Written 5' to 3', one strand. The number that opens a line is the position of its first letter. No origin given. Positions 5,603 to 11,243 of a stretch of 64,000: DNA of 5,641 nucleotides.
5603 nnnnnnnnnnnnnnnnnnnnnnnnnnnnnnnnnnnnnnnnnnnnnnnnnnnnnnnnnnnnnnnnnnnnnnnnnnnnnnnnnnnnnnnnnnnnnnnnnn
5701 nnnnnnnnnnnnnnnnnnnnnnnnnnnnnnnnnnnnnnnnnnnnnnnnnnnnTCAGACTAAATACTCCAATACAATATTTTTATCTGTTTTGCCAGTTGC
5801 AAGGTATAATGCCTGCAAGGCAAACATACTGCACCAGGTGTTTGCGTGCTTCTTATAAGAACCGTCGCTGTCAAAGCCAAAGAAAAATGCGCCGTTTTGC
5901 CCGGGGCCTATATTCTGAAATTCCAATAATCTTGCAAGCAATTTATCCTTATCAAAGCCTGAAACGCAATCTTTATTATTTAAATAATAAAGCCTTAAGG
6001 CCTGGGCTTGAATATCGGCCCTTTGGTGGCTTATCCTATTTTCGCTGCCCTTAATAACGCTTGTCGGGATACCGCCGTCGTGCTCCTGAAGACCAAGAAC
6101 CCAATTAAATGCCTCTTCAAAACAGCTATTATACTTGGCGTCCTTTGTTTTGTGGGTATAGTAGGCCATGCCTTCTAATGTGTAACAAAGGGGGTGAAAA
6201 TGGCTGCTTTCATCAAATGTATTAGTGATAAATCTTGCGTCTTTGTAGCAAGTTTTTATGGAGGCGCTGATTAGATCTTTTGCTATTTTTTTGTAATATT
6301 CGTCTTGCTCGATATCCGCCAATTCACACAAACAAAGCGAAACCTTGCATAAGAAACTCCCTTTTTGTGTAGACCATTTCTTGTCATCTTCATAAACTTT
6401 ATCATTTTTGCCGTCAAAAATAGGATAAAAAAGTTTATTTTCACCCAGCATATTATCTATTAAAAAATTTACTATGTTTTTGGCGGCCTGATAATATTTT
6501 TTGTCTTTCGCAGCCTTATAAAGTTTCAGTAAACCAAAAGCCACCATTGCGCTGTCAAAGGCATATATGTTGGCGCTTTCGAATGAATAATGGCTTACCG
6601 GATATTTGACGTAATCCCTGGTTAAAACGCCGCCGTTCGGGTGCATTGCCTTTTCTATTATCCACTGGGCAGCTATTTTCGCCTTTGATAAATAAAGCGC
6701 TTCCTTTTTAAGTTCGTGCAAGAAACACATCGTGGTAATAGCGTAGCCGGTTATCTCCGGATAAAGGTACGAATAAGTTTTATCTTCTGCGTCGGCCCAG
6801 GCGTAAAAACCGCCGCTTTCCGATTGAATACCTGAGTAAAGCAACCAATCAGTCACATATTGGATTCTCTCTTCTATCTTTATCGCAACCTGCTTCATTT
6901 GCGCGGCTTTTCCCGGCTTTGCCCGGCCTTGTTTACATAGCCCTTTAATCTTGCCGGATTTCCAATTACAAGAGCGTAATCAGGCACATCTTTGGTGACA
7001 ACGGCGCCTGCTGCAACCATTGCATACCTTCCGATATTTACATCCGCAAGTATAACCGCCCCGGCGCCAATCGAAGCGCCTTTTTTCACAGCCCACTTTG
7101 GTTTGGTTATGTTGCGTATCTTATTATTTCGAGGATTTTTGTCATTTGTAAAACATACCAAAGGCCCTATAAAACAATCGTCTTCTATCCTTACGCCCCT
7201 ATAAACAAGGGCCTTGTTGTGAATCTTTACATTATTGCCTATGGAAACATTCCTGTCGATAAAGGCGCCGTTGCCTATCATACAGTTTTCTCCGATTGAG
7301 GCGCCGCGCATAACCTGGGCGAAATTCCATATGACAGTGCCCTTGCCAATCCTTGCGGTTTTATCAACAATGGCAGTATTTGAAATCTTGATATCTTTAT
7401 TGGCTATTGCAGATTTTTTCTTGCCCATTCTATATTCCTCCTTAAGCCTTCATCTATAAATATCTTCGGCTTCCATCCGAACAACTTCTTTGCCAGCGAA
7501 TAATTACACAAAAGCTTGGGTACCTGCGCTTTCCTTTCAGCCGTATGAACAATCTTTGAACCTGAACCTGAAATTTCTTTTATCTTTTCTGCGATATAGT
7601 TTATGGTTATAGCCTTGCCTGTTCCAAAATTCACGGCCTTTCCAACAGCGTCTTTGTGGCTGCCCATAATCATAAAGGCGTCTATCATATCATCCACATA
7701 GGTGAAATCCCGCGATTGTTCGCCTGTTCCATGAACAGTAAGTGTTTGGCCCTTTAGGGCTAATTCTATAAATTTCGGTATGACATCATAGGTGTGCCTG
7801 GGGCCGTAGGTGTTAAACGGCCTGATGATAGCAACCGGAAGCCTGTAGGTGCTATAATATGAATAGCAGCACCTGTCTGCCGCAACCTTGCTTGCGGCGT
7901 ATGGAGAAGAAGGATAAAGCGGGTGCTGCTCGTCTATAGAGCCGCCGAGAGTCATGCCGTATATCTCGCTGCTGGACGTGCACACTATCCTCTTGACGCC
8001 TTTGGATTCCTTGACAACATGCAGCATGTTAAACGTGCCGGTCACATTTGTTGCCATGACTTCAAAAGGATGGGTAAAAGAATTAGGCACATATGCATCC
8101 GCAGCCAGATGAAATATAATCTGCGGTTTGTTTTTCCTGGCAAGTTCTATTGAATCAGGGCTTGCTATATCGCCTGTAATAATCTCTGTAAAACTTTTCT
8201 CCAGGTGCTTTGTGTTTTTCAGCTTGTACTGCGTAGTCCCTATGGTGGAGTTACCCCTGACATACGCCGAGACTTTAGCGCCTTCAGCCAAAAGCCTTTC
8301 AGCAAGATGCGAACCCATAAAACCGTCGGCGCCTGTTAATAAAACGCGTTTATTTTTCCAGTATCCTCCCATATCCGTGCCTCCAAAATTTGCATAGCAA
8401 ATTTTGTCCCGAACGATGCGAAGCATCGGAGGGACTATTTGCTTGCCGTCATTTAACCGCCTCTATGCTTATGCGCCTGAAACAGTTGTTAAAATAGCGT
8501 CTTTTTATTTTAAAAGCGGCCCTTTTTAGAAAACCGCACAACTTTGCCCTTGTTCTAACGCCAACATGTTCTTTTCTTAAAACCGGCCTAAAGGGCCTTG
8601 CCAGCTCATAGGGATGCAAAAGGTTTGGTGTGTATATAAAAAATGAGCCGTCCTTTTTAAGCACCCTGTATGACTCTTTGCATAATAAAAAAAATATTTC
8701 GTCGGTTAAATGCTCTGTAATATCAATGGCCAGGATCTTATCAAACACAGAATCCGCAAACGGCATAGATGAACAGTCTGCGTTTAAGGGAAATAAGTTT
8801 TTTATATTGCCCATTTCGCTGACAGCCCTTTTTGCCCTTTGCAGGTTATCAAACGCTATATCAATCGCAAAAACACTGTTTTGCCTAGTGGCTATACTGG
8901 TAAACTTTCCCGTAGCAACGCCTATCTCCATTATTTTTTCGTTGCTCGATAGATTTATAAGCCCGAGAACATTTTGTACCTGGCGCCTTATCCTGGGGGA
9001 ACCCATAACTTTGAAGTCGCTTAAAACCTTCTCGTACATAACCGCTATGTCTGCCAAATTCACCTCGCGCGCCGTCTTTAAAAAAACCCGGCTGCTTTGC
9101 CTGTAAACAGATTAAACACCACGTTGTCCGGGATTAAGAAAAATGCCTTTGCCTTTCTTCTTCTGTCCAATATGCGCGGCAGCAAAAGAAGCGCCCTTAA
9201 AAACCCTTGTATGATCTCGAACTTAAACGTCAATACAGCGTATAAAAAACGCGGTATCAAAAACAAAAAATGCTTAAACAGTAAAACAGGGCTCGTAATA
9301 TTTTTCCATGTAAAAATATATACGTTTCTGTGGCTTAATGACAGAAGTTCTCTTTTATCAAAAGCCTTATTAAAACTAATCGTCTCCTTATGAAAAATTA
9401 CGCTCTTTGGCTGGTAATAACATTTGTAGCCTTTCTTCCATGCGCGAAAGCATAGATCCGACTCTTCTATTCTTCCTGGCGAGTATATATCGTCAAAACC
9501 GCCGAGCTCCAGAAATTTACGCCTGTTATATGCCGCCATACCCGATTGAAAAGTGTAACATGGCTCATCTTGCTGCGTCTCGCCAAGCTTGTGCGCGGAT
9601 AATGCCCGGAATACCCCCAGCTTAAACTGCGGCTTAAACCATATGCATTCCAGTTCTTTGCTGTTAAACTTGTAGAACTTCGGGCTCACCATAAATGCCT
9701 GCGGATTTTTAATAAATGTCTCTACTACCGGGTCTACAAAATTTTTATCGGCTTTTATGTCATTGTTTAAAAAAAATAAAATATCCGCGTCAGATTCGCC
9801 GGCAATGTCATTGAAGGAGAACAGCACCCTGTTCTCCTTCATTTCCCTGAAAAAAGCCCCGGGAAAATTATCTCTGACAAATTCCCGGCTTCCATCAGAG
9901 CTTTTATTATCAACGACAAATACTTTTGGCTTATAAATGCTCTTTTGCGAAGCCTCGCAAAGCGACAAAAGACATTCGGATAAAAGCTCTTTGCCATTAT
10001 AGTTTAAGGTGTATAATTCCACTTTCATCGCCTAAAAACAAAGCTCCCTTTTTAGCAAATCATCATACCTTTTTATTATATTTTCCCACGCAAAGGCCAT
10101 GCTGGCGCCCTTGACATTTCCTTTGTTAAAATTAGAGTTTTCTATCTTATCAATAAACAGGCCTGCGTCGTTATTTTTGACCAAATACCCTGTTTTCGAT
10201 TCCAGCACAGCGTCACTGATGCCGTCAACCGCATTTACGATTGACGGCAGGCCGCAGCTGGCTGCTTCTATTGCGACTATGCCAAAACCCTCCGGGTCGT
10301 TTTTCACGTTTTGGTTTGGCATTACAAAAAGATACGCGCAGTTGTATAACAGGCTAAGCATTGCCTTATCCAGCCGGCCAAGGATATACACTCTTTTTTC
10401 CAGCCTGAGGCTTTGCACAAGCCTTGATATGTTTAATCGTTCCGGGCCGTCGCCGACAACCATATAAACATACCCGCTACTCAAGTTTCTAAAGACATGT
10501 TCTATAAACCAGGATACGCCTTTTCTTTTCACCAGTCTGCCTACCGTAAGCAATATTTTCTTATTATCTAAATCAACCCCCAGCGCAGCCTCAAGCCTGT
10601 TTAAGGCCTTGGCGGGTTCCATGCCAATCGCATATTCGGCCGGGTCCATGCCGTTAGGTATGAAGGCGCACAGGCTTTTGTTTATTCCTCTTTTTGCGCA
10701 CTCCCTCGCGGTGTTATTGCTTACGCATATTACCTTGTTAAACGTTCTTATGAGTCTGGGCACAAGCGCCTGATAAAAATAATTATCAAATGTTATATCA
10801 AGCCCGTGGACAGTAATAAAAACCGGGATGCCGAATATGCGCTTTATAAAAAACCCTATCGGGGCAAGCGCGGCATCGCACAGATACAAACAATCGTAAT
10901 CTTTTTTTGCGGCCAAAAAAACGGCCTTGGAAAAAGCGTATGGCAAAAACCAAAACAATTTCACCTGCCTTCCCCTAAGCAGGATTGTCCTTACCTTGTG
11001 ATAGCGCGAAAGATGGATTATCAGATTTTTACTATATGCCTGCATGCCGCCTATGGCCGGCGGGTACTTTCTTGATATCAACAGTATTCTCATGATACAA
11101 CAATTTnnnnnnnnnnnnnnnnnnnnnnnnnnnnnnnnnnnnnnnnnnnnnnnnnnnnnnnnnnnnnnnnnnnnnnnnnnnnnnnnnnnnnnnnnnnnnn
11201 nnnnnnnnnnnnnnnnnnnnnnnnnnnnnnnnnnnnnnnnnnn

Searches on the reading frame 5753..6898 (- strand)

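Call 8: search_protein_families(library=pfam, proteins=[window:5753-6898:-], max_evalue=0.0001)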
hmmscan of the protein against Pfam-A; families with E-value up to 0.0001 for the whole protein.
window:5753-6898:- (381 aa): 2 families
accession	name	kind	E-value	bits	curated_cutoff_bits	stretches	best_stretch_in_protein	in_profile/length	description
PF07470.19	Glyco_hydro_88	-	1.3e-08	34.7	26.6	0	101-151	16-66/352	Glycosyl Hydrolase Family 88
PF03663.20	Glyco_hydro_76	-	6.3e-06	26.4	25.9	1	33-219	138-319/366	Glycosyl hydrolase family 76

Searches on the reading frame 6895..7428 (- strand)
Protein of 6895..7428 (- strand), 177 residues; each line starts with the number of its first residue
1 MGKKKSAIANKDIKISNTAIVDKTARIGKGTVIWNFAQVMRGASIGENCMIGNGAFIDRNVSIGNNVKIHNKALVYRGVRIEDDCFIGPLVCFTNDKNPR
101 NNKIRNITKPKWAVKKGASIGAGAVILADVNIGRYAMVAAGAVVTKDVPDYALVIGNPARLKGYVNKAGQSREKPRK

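Call 8: search_protein_families(library=pfam, proteins=[window:6895-7428:-], max_evalue=0.0001)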
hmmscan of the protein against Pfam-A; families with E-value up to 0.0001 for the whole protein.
window:6895-7428:- (177 aa): 5 families
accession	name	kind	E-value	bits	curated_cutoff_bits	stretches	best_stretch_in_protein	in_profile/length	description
PF00132.30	Hexapep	-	2.2e-25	87.6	27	3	25-58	2-35/36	Bacterial transferase hexapeptide (six repeats)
PF25084.1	LbH_EIF2B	-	3.6e-11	43.4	54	1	10-90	7-90/105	EIF2B subunit epsilon LbH domain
PF14602.12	Hexapep_2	-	4.3e-09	36.4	27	0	43-71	2-28/34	Hexapeptide repeat of succinyl-transferase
PF25247.1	LbH_GLGC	-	6.8e-09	36.2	27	1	44-77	75-107/135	GLGC left-handed parallel beta-helix domain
PF24894.1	Hexapep_GlmU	-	1.4e-05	25.6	23.3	0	46-88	44-84/104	GlmU-like, C-terminal hexapeptide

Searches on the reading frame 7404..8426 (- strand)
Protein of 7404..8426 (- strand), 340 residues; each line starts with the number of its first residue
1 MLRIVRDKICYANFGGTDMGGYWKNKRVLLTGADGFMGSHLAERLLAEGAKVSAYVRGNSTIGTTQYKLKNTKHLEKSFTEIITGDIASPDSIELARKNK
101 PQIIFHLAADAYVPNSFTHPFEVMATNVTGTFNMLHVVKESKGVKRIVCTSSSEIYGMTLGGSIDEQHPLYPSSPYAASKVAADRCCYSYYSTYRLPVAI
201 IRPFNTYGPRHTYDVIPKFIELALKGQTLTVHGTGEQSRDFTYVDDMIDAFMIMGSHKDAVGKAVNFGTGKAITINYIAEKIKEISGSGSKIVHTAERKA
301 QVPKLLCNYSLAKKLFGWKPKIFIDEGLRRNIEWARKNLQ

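Call 8: search_protein_families(library=pfam, proteins=[window:7404-8426:-], max_evalue=0.0001)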
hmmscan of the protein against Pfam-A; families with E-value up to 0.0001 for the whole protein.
window:7404-8426:- (340 aa): 9 families
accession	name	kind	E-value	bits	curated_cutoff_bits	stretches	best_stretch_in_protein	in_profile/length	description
PF16363.11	GDP_Man_Dehyd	-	3.4e-62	211.3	27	1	29-330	1-331/332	GDP-mannose 4,6 dehydratase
PF01370.27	Epimerase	-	7e-57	193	20.9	1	28-267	1-239/240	NAD dependent epimerase/dehydratase family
PF01073.25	3Beta_HSD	-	3.4e-17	62.8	22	1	30-252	2-226/280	3-beta hydroxysteroid dehydrogenase/isomerase family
PF02719.21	Polysacc_synt_2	-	5.3e-17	62.4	20.2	1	28-290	1-251/293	Polysaccharide biosynthesis protein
PF07993.18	NAD_binding_4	-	8.1e-15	55.1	20.1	1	30-208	1-209/258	Male sterility protein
PF13460.12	NAD_binding_10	-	4.2e-09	37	27.2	1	32-203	1-143/184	NAD(P)H-binding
PF04321.23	RmlD_sub_bind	-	1.9e-08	34.1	27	1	27-251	2-193/287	RmlD substrate binding domain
PF00106.31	adh_short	-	1.6e-06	28.2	26.6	0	26-95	1-66/195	short chain dehydrogenase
PF05368.20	NmrA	-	1.1e-05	25.7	27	1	25-149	2-104/298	NmrA-like family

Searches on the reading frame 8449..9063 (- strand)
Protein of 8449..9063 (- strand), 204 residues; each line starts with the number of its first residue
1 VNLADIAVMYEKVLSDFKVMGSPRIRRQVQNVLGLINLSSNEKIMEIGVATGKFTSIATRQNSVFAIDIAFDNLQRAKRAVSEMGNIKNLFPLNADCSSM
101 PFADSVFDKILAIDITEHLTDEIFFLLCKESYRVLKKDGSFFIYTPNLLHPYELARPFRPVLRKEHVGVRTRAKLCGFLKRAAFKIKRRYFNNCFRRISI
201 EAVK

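Call 8: search_protein_families(library=pfam, proteins=[window:8449-9063:-], max_evalue=0.0001)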
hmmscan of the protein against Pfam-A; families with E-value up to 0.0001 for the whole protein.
window:8449-9063:- (204 aa): 5 families
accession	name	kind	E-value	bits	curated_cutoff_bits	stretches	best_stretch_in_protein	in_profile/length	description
PF08241.18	Methyltransf_11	-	1.5e-12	48.4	21.2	1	46-143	2-95/95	Methyltransferase domain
PF13649.12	Methyltransf_25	-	8.4e-12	46.1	27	1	44-139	1-97/97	Methyltransferase domain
PF13847.12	Methyltransf_31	-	7.2e-09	35.9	27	1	39-148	2-114/145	Methyltransferase domain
PF02353.26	CMAS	-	2.3e-07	30.9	27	1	28-154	50-175/273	Mycolic acid cyclopropane synthetase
PF13489.12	Methyltransf_23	-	8.8e-07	29.2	27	1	38-186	20-161/164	Methyltransferase domain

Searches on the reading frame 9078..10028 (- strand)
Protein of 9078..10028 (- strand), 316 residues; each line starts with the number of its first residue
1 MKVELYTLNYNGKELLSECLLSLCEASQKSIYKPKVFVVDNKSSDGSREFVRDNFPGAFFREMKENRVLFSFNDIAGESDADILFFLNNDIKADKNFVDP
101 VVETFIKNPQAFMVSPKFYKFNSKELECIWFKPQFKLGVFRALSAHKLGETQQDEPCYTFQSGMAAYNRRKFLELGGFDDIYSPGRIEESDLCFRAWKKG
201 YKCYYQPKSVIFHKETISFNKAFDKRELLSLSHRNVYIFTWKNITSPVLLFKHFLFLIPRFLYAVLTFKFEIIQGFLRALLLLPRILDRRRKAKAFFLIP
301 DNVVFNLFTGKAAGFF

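Call 8: search_protein_families(library=pfam, proteins=[window:9078-10028:-], max_evalue=0.0001)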
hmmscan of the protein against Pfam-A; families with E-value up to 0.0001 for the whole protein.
window:9078-10028:- (316 aa): 1 family
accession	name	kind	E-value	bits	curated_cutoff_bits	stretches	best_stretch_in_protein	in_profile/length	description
PF00535.33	Glycos_transf_2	-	1.3e-11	45.1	23.3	1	9-174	6-166/168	Glycosyl transferase family 2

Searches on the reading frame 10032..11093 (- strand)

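Call 9: search_protein_families(library=pfam, proteins=[window:10032-11093:-], max_evalue=0.0001)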
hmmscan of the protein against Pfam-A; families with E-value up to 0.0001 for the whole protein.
window:10032-11093:- (353 aa): 5 families
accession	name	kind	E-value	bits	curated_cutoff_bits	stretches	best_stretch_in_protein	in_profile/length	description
PF00534.26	Glycos_transf_1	-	5.9e-29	101.2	26.4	1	176-318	13-153/172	Glycosyl transferases group 1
PF13692.12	Glyco_trans_1_4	-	1.2e-25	90.9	27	1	179-318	2-137/142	Glycosyl transferases group 1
PF13439.12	Glyco_transf_4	-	2.3e-13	51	28.5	1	37-152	44-169/170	Glycosyltransferase Family 4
PF13579.12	Glyco_trans_4_4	-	1e-06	29.6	29.7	1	50-148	57-158/158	Glycosyl transferase 4-like domain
PF20706.3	GT4-conflict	-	7e-05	22.4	26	0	242-314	271-333/385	Family 4 Glycosyltransferase in conflict systems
